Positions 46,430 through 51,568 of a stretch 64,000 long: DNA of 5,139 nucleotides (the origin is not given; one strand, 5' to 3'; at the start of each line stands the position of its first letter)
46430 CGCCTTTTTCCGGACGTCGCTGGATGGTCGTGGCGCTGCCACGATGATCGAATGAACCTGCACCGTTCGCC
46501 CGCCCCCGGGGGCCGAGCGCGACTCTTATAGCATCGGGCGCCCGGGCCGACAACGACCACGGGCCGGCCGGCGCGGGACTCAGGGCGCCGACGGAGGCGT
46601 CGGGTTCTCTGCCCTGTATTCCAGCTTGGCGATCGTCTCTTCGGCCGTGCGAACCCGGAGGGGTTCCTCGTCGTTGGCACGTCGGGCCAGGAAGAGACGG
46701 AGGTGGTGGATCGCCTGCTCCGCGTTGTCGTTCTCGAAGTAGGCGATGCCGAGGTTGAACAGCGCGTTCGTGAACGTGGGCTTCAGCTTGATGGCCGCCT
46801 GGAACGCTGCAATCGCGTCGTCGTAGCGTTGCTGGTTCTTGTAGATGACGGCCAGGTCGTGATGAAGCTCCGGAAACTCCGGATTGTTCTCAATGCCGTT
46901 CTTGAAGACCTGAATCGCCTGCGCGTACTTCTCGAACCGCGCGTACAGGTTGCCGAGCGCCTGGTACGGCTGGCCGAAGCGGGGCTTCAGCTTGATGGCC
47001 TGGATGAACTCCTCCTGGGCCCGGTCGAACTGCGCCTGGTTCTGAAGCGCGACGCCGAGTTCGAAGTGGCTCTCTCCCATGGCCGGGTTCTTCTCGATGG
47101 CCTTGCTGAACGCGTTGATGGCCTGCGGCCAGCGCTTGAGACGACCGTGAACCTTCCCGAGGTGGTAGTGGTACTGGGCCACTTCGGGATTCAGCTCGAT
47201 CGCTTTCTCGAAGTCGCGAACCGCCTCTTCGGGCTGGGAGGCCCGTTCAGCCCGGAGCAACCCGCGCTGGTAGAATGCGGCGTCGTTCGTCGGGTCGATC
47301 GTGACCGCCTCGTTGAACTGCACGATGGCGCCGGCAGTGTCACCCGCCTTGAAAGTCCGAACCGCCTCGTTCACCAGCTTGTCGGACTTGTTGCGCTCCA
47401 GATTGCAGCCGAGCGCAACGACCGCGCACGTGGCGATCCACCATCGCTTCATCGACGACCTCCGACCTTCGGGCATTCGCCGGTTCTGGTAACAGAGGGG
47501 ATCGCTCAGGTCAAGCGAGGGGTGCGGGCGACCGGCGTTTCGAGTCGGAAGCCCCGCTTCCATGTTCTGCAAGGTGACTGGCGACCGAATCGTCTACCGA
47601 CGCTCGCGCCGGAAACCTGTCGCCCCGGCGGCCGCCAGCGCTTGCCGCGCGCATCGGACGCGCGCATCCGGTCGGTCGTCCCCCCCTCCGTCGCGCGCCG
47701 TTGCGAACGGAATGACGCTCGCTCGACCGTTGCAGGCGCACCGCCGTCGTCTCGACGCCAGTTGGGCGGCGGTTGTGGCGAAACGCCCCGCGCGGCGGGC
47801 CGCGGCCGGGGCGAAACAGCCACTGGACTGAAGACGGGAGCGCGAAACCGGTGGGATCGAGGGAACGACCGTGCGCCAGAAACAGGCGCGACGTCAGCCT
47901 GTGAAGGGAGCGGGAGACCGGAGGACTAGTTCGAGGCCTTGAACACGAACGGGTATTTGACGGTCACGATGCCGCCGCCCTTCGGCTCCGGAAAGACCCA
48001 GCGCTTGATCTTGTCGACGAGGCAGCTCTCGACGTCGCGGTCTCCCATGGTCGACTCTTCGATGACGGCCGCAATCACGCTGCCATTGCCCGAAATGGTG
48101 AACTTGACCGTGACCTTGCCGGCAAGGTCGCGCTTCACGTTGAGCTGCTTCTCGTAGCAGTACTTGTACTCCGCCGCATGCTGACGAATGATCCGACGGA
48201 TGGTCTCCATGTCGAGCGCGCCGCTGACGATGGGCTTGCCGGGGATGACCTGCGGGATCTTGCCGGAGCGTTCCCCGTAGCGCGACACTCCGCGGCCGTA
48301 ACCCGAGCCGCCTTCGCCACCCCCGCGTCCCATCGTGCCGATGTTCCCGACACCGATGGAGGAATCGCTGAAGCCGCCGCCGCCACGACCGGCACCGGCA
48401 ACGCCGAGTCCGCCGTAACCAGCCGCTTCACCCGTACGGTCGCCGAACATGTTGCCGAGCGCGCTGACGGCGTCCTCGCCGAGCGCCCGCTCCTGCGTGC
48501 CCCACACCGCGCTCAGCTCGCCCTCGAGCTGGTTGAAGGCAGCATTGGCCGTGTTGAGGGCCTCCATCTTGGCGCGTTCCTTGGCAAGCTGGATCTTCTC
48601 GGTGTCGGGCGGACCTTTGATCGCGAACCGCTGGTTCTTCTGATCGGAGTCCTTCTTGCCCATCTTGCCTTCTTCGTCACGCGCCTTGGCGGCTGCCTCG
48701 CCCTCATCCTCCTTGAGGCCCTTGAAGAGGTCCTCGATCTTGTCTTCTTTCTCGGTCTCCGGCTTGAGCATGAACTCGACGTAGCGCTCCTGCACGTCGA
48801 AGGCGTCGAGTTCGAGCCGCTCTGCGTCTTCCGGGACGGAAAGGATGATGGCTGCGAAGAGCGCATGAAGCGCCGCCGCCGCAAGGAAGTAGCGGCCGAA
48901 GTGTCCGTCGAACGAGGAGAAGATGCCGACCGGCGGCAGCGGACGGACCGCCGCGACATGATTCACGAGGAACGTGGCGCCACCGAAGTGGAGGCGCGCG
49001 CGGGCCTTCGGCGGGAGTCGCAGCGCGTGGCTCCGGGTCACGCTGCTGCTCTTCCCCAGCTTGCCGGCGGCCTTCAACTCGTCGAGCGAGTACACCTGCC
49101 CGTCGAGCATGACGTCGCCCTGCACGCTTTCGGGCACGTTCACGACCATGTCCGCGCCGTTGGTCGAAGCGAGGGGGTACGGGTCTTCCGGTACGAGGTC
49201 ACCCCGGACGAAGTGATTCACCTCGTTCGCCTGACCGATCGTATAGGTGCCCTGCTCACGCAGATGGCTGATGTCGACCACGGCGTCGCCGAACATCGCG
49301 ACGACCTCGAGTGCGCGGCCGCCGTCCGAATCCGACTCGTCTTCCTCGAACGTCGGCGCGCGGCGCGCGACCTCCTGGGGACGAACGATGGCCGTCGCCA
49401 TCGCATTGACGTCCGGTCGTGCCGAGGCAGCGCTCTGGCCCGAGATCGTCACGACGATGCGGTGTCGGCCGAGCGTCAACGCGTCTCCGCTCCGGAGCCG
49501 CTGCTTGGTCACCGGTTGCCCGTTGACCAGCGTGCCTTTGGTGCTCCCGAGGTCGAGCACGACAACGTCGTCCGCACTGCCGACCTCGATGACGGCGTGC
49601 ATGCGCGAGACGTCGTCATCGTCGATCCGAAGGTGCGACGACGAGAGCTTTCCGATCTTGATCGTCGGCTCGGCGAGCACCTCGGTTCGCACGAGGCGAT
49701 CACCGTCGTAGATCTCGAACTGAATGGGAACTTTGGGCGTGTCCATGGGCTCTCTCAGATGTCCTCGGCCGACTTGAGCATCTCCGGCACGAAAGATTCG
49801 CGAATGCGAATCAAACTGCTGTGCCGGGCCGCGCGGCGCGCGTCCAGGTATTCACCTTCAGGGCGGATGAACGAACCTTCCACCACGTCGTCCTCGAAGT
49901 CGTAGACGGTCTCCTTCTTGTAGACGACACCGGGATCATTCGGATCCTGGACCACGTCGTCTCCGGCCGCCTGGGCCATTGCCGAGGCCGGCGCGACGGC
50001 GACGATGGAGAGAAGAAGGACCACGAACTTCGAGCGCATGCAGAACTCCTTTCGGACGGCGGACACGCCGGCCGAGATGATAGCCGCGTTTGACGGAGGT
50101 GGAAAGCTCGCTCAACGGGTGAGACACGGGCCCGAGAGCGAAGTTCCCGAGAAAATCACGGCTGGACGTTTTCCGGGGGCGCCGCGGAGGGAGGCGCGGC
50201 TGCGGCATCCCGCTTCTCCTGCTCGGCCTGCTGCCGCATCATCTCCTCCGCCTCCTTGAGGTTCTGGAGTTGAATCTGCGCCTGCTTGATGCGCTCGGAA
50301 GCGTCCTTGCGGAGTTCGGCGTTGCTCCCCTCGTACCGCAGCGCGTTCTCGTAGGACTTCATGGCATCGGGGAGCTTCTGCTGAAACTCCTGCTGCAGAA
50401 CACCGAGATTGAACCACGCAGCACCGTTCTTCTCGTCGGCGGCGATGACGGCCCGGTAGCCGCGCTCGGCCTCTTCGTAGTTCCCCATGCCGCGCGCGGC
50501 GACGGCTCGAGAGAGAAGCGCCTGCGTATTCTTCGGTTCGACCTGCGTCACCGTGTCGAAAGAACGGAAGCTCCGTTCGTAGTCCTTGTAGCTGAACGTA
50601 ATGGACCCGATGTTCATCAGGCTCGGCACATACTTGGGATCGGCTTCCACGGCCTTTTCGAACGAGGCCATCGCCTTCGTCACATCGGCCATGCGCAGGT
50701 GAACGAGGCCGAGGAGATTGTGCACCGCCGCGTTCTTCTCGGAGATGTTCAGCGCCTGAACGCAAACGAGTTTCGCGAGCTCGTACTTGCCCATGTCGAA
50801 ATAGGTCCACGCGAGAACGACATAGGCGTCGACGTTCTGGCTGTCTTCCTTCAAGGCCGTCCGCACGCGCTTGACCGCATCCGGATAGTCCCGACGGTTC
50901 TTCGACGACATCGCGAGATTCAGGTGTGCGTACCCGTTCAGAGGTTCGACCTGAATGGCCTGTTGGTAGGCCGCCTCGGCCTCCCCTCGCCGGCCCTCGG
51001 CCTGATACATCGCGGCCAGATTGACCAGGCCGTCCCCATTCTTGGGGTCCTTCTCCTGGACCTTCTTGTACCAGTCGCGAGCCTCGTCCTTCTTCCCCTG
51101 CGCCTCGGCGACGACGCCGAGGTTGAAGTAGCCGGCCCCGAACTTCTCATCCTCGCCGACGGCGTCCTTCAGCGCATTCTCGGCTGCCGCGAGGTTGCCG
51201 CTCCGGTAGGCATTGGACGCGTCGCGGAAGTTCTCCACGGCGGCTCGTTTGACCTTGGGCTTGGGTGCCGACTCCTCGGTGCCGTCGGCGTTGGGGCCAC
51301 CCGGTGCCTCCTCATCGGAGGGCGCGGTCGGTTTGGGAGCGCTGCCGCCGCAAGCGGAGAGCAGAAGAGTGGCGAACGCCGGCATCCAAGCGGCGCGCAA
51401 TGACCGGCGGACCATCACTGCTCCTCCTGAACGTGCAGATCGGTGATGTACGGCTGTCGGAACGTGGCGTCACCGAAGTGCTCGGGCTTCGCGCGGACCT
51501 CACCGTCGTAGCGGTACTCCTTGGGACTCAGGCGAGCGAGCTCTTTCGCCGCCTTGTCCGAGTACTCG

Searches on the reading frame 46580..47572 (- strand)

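Call 11: search_protein_families(library=pfam, proteins=[window:46580-47572:-], max_evalue=0.001)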
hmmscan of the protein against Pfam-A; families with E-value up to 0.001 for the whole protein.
window:46580-47572:- (330 aa): 21 families
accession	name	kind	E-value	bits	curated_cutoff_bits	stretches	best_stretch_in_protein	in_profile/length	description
PF13414.12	TPR_11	-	1.1e-42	143.9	26.8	5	243-281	3-41/42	TPR repeat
PF00515.34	TPR_1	-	2.5e-38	128.8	27.8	2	235-267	2-34/34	Tetratricopeptide repeat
PF07719.23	TPR_2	-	3.1e-38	127.1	27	3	234-266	1-33/34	Tetratricopeptide repeat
PF13431.12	TPR_17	-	3.5e-34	114.6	24.4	3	223-255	2-34/34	Tetratricopeptide repeat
PF13432.12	TPR_16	-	2.1e-30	105.2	32.7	4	205-265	2-62/65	Tetratricopeptide repeat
PF13181.12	TPR_8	-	2.5e-29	99.3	25.7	1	235-266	2-33/34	Tetratricopeptide repeat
PF14559.12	TPR_19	-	9.8e-26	90.3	25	3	247-303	4-60/68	Tetratricopeptide repeat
PF13428.12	TPR_14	-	3.7e-22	77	23.5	2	203-242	4-43/44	Tetratricopeptide repeat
PF13174.12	TPR_6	-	6.4e-17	61.4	26.3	0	270-297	2-29/33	Tetratricopeptide repeat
PF13424.12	TPR_12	-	1.3e-15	57.7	30.1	1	236-292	5-69/77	Tetratricopeptide repeat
PF13371.12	TPR_9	-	2e-13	50.6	35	1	242-308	3-69/73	Tetratricopeptide repeat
PF13176.12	TPR_7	-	2.2e-13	49.5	27.9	0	237-265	2-30/36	Tetratricopeptide repeat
PF24575.1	TPR_Slam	-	2.5e-12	47.5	35.2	1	241-288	54-101/104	Surface lipoprotein assembly modifier, N-terminal TPR repeats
PF12895.13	ANAPC3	-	6.6e-11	42.8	27.2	0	110-157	35-81/82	Anaphase-promoting complex, cyclosome, subunit 3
PF23914.1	TPR_CcmH_CycH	-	6.7e-09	36.2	42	0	205-296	55-149/158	Cytochrome c-type biogenesis protein H TPR domain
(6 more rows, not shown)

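Call 67: search_protein_families(library=ncbifam, proteins=[window:46580-47572:-], max_evalue=0.001)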
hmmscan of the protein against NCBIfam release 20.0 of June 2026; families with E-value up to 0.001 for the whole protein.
window:46580-47572:- (330 aa): 37 families (the best 25 are shown)
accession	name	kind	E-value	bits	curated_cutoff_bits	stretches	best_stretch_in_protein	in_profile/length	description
NF040959.1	MamA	equivalog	5.1e-36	124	200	2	64-210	38-183/204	magnetosome protein MamA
TIGR02917.1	PEP_TPR_lipo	equivalog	4.4e-25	87.7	312.2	2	138-319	607-786/899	XrtA/PEP-CTERM system TPR-repeat protein PrsT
NF033762.1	social_mot_Tgl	equivalog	2e-24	86.3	225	2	160-292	25-160/252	social motility TPR repeat lipoprotein Tgl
TIGR02521.1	type_IV_pilW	equivalog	4e-21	75.6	154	2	112-209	45-141/234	type IV pilus biogenesis/stability protein PilW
TIGR02552.1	LcrH_SycD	equivalog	1.9e-20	73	104.8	2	239-308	57-126/136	SycD/LcrH family type III secretion system chaperone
NF008391.2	PRK11189.1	equivalog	2e-20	73.5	250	2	223-301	88-166/297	lipoprotein NlpI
TIGR00990.1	3a0801s09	subfamily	3.5e-19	68.9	757.25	2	74-180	342-447/615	mitochondrial import receptor subunit TOM70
NF047371.1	FlcA_CTERM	equivalog_domain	1.3e-17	63.5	300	2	191-287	429-526/646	periplasmic flagellar collar protein FlcA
NF033758.1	gliding_GltE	equivalog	5.2e-17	61.9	225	2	89-203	214-327/411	adventurous gliding motility TPR repeat lipoprotein GltE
NF047558.1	TPR_END_plus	domain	1.4e-14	53.8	32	0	111-132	12-33/56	TPR end-of-group domain-containing protein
NF033920.0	C39_PA2778_fam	equivalog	2.2e-13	50.2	150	2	176-265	166-255/255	PA2778 family cysteine peptidase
NF053607.1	CHU_0125_OmpA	equivalog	8.6e-13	47.6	620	2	114-195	35-116/639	CHU_0125 family OmpA-like outer membrane integrity protein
TIGR02795.1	tol_pal_ybgF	equivalog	2.3e-11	44.3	90.1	1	211-292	13-100/119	tol-pal system protein YbgF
NF008757.0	PRK11788.1-5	equivalog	2.9e-11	43.2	363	1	116-299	125-313/388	lipopolysaccharide assembly protein LapB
TIGR00540.1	TPR_hemY_coli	hypoth_equivalog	2e-10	40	142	1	109-189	303-382/385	heme biosynthesis-associated TPR protein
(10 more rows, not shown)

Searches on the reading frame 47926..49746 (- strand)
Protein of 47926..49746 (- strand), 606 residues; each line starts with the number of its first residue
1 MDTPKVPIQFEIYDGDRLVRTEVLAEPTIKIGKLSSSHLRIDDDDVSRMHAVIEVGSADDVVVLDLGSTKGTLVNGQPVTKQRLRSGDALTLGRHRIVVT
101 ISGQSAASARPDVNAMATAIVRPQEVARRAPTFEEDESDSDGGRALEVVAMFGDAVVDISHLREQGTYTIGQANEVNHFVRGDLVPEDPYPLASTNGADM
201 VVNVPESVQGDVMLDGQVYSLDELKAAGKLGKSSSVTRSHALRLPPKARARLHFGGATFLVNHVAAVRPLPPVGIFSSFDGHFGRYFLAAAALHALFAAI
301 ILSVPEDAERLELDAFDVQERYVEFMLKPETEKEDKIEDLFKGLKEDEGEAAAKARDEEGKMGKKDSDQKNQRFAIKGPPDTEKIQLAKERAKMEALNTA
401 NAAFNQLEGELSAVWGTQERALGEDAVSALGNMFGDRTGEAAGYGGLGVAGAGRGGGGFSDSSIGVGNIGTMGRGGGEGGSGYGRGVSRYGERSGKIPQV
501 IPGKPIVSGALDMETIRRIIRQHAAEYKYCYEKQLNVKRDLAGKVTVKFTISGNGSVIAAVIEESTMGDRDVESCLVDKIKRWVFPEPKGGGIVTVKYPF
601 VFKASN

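Call 11: search_protein_families(library=pfam, proteins=[window:47926-49746:-], max_evalue=0.001)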
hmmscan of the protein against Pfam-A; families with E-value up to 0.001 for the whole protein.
window:47926-49746:- (606 aa): 3 families
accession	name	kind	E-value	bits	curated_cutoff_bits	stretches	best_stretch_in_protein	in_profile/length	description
PF00498.31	FHA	-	1.1e-15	58.2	20.7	1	29-93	1-67/67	FHA domain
PF16697.10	Yop-YscD_cpl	-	9.4e-12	45.5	33.2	1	12-96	2-87/94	Inner membrane component of T3SS, cytoplasmic domain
PF03544.19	TonB_C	-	0.00029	21.7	24.6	1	538-603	11-78/79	Gram-negative bacterial TonB protein C-terminal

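Call 67: search_protein_families(library=ncbifam, proteins=[window:47926-49746:-], max_evalue=0.001)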
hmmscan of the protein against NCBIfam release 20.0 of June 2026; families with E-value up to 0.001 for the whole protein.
window:47926-49746:- (606 aa): 7 families
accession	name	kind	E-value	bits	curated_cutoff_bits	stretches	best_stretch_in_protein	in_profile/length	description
NF033760.1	gliding_GltG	equivalog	1.9e-120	403.4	650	2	107-605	167-648/650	adventurous gliding motility protein GltG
NF033768.1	myxo_SS_tail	domain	3.1e-33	113.8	40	1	511-603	1-92/92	AgmX/PglI C-terminal domain-containing protein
NF052573.1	HisKinEspAMyxo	equivalog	2.6e-10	39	1400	1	31-96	50-115/755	serine histidine kinase EspA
NF049868.1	FhaB_Rv0019c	equivalog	8.2e-10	38.9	125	1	7-95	66-154/158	FHA domain-containing protein FhaB/FipA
TIGR03354.1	VI_FHA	hypoth_equivalog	2.3e-09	37.6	120.25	1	24-137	21-140/420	type VI secretion system-associated FHA domain protein TagH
NF041660.2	oxygluDhInhib_OdhI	equivalog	2.5e-09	37.1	200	1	24-99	53-127/130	oxoglutarate dehydrogenase inhibitor Odhl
TIGR01352.1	tonB_Cterm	subfamily_domain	1.5e-08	34.9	27.1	1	538-603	9-74/76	TonB family protein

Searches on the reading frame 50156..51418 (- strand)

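Call 11: search_protein_families(library=pfam, proteins=[window:50156-51418:-], max_evalue=0.001)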
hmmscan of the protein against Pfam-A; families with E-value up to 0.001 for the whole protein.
window:50156-51418:- (420 aa): 23 families
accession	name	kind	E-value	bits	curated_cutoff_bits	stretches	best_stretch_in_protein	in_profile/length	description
PF07719.23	TPR_2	-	7.6e-34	113.5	27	3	96-127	3-34/34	Tetratricopeptide repeat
PF00515.34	TPR_1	-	1.7e-31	107.2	27.8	2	96-127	3-34/34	Tetratricopeptide repeat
PF13431.12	TPR_17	-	2.6e-31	105.7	24.4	0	187-215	4-32/34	Tetratricopeptide repeat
PF13181.12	TPR_8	-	1e-28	97.4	25.7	2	231-263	2-34/34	Tetratricopeptide repeat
PF13432.12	TPR_16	-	7.5e-28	97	32.7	2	67-127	4-64/65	Tetratricopeptide repeat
PF14559.12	TPR_19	-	2e-27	95.7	25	2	176-237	5-66/68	Tetratricopeptide repeat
PF13414.12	TPR_11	-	6.7e-24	83.7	26.8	1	206-243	4-41/42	TPR repeat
PF23914.1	TPR_CcmH_CycH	-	1.9e-18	67.3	42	2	223-324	43-147/158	Cytochrome c-type biogenesis protein H TPR domain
PF13424.12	TPR_12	-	2.7e-17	63.2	30.1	0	131-173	6-49/77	Tetratricopeptide repeat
PF13428.12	TPR_14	-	4.4e-16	58.2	23.5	0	299-340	2-43/44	Tetratricopeptide repeat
PF13176.12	TPR_7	-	4.2e-15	54.9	27.9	0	131-156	2-27/36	Tetratricopeptide repeat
PF13374.12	TPR_10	-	2.7e-13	49.9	27.5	0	132-157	6-31/42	Tetratricopeptide repeat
PF13174.12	TPR_6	-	9.9e-11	42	26.3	0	97-126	3-32/33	Tetratricopeptide repeat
PF24575.1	TPR_Slam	-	7.3e-09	36.4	35.2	0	301-342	50-91/104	Surface lipoprotein assembly modifier, N-terminal TPR repeats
PF12895.13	ANAPC3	-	2.5e-07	31.3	27.2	1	175-255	2-81/82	Anaphase-promoting complex, cyclosome, subunit 3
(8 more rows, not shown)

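Call 77: search_protein_families(library=ncbifam, proteins=[window:50156-51418:-], max_evalue=0.00001)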
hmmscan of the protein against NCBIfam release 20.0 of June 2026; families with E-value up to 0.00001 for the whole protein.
window:50156-51418:- (420 aa): 19 families
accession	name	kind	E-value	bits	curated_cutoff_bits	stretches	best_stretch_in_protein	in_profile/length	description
NF033758.1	gliding_GltE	equivalog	5.6e-46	157.3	225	1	16-401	4-395/411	adventurous gliding motility TPR repeat lipoprotein GltE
NF040959.1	MamA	equivalog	4.4e-31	107.9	200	2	96-259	39-202/204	magnetosome protein MamA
TIGR02917.1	PEP_TPR_lipo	equivalog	1.2e-26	93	312.2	2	147-399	382-629/899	XrtA/PEP-CTERM system TPR-repeat protein PrsT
TIGR02521.1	type_IV_pilW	equivalog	1.8e-26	93.2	154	1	164-302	33-173/234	type IV pilus biogenesis/stability protein PilW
NF033762.1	social_mot_Tgl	equivalog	3.1e-17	62.7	225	0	70-129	146-205/252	social motility TPR repeat lipoprotein Tgl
NF033920.0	C39_PA2778_fam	equivalog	9.5e-16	58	150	1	63-159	159-255/255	PA2778 family cysteine peptidase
TIGR00990.1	3a0801s09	subfamily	1.5e-14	53.6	757.25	1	224-361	325-461/615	mitochondrial import receptor subunit TOM70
TIGR03939.1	PGA_TPR_OMP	equivalog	1.4e-13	50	366.65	1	107-262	32-186/800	poly-beta-1,6 N-acetyl-D-glucosamine export porin PgaA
TIGR02552.1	LcrH_SycD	equivalog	1.6e-13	50.5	104.8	1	268-374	22-130/136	SycD/LcrH family type III secretion system chaperone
NF008391.2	PRK11189.1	equivalog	4.1e-12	46.2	250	1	207-275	76-143/297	lipoprotein NlpI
NF008520.0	PRK11447.1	equivalog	2.5e-11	42.1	858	0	66-141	357-432/1157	cellulose synthase complex outer membrane protein BcsC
NF002725.1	PRK02603.1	equivalog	2.2e-10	40.8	143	1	56-154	31-132/173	photosystem I assembly protein Ycf3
NF047371.1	FlcA_CTERM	equivalog_domain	2.4e-10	39.5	300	1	109-400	328-609/646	periplasmic flagellar collar protein FlcA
NF008757.0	PRK11788.1-5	equivalog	1.3e-08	34.4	363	0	65-193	185-313/388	lipopolysaccharide assembly protein LapB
TIGR02795.1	tol_pal_ybgF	equivalog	7.9e-08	32.9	90.1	0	66-155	8-103/119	tol-pal system protein YbgF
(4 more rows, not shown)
